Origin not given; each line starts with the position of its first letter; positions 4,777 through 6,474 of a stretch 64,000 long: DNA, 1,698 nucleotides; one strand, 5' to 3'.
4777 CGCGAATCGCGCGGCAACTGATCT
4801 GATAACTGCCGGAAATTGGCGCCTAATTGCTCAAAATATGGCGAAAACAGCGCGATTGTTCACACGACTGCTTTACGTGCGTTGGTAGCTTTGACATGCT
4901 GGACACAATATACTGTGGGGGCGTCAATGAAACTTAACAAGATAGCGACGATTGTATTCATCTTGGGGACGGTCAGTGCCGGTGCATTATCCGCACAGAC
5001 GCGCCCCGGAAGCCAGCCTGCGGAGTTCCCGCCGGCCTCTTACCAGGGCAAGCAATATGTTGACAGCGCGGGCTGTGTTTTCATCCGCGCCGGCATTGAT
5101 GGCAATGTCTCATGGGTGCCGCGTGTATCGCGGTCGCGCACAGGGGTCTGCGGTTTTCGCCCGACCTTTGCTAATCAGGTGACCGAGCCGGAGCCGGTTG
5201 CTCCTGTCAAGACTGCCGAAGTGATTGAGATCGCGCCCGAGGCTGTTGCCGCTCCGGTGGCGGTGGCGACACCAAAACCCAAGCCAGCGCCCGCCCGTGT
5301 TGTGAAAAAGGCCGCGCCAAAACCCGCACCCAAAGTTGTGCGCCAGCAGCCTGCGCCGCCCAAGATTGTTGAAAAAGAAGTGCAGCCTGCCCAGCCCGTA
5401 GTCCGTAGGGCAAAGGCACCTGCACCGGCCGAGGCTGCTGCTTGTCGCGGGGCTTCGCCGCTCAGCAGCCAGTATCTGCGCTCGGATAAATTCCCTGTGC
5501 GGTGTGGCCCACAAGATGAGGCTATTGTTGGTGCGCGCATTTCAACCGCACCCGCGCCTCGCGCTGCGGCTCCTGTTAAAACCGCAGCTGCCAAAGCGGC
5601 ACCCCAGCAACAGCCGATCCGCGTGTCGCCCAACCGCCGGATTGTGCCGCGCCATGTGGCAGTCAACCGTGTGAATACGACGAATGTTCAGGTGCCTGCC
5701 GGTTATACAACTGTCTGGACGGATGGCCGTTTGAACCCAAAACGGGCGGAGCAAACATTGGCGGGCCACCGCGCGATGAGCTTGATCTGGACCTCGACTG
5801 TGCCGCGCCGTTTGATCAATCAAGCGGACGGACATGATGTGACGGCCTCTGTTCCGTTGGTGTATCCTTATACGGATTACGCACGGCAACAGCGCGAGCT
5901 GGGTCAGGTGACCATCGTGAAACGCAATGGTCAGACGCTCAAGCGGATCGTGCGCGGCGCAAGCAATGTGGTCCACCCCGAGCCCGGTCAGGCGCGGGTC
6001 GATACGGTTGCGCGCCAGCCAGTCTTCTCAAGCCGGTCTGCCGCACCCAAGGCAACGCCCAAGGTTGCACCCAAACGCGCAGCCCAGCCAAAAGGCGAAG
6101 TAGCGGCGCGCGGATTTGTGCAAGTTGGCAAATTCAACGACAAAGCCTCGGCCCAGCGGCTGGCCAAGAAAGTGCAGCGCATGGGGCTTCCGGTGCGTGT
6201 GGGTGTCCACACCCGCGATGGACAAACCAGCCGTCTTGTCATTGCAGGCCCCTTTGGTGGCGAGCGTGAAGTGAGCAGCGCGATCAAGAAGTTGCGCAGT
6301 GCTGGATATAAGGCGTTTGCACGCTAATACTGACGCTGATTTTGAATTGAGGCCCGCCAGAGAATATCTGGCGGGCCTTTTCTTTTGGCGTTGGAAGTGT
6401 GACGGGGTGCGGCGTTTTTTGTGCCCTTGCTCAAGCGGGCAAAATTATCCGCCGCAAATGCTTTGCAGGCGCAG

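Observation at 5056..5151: The SPOR protein carries the same [WY]VDxxGC-x24-C module, 41 kb away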

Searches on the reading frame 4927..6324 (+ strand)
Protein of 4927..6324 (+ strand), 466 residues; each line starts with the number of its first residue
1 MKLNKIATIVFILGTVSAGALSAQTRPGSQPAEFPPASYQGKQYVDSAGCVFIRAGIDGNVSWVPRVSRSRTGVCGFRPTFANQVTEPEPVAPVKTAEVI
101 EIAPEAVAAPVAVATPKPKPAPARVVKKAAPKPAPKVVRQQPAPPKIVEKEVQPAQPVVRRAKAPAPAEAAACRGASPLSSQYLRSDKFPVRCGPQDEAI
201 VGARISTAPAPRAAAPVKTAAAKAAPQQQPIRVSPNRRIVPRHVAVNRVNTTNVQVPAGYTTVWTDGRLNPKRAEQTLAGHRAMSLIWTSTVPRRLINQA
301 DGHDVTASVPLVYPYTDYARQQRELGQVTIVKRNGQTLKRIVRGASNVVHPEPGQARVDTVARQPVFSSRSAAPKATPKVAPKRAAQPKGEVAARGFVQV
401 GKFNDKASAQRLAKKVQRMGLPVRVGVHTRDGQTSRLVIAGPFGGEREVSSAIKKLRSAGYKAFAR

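Call 7: search_protein_families(library=pfam, proteins=[window:4927-6324:+], max_evalue=1)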
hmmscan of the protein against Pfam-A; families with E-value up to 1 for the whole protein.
window:4927-6324:+ (466 aa): 1 family
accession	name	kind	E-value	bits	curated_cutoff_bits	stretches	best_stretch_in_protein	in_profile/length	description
PF05036.18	SPOR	-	2e-11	44.5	21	1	397-465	6-74/76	SPOR domain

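Call 8: search_protein_families(library=ncbifam, proteins=[window:4927-6324:+], max_evalue=1)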
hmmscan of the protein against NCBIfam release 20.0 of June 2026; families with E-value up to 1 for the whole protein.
window:4927-6324:+ (466 aa): 0 families

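Call 11: find_homologous_proteins(query=window:4927-6324:+, region=20-110)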
Query window:4927-6324:+, residues 20-110 (91 aa): 532 proteins with E <= 0.001 among 796 candidates; the best 120 are listed.
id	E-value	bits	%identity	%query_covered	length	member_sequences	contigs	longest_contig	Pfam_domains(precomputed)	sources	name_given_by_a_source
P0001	5.4e-50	185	98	100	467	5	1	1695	PF05036.19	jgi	-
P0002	1.0e-46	175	94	91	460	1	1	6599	PF05036.19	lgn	-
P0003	5.9e-38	147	82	91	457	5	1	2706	PF05036.19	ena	-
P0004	1.1e-36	143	74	100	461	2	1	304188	PF05036.19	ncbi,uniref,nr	ncbi:SPOR domain-containing protein [uncultured Sulfitobacter sp.]|uniref:SPOR domain-containing pro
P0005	7.7e-36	140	80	91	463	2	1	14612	PF05036.19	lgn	-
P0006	3.7e-35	138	80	91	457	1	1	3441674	PF05036.19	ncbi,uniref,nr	ncbi:SPOR domain-containing protein [Sulfitobacter albidus]|uniref:SPOR domain-containing protein n=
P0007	6.8e-35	137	84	88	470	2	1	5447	PF05036.19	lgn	-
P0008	7.2e-35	137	73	100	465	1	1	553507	PF05036.19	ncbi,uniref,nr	ncbi:SPOR domain-containing protein [Sulfitobacter sp. F26169L]|uniref:SPOR domain-containing protei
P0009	8.0e-35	137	78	91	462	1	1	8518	PF05036.19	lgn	-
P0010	9.3e-35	136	76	88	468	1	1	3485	PF05036.19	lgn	-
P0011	2.3e-34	135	88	75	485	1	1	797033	PF05036.19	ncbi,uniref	ncbi:SPOR domain-containing protein [Sulfitobacter sp. HNIBRBA2951]|uniref:SPOR domain-containing pr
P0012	3.7e-34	135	80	91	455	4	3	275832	PF05036.19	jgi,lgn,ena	-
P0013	5.6e-34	134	77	91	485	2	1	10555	PF05036.19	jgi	-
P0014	6.5e-34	134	78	89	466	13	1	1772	PF05036.19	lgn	-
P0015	8.9e-34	133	83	79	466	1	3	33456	PF05036.19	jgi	jgi:hypothetical protein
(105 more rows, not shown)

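Call 48: predict_structure(alignment_id=A3)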
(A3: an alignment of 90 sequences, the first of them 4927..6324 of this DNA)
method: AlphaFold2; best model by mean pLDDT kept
length: 466 residues; sequences in the alignment: 90
mean_pLDDT: 66.1   pTM: 0.29
mean pLDDT of the five models: 66.1, 63.8, 62.0, 61.9, 59.6
residues with pLDDT >= 90: 68; 70-90: 122; 50-70: 161; < 50: 115
segments of 3 or more residues with pLDDT < 50: 13-34, 38-42, 55-65, 83-86, 95-103, 107-109, 208-212, 357-375, 379-381, 383-393
pLDDT, mean of each block of 10 residues (from residue 1): 54 47 42 47 50 48 54 55 50 48 49 60 58 63 60 54 55 76 72 76 55 50 66 87 82 69 61 78 68 63 78 81 86 84 61 50 43 46 45 72 98 98 97 97 93 97 94
secondary structure, 60 per line:
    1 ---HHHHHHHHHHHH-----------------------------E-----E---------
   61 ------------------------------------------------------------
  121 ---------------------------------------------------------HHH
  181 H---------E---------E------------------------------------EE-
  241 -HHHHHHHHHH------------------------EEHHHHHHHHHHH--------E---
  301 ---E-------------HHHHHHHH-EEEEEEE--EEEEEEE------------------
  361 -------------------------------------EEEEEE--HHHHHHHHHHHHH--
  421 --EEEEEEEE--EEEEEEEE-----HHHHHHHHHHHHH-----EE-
elements in order: H4-15 H178-181 H242-251 H278-288 H318-325 E327-333 E336-342 E398-403 H406-418 E423-430 E433-440 H446-458
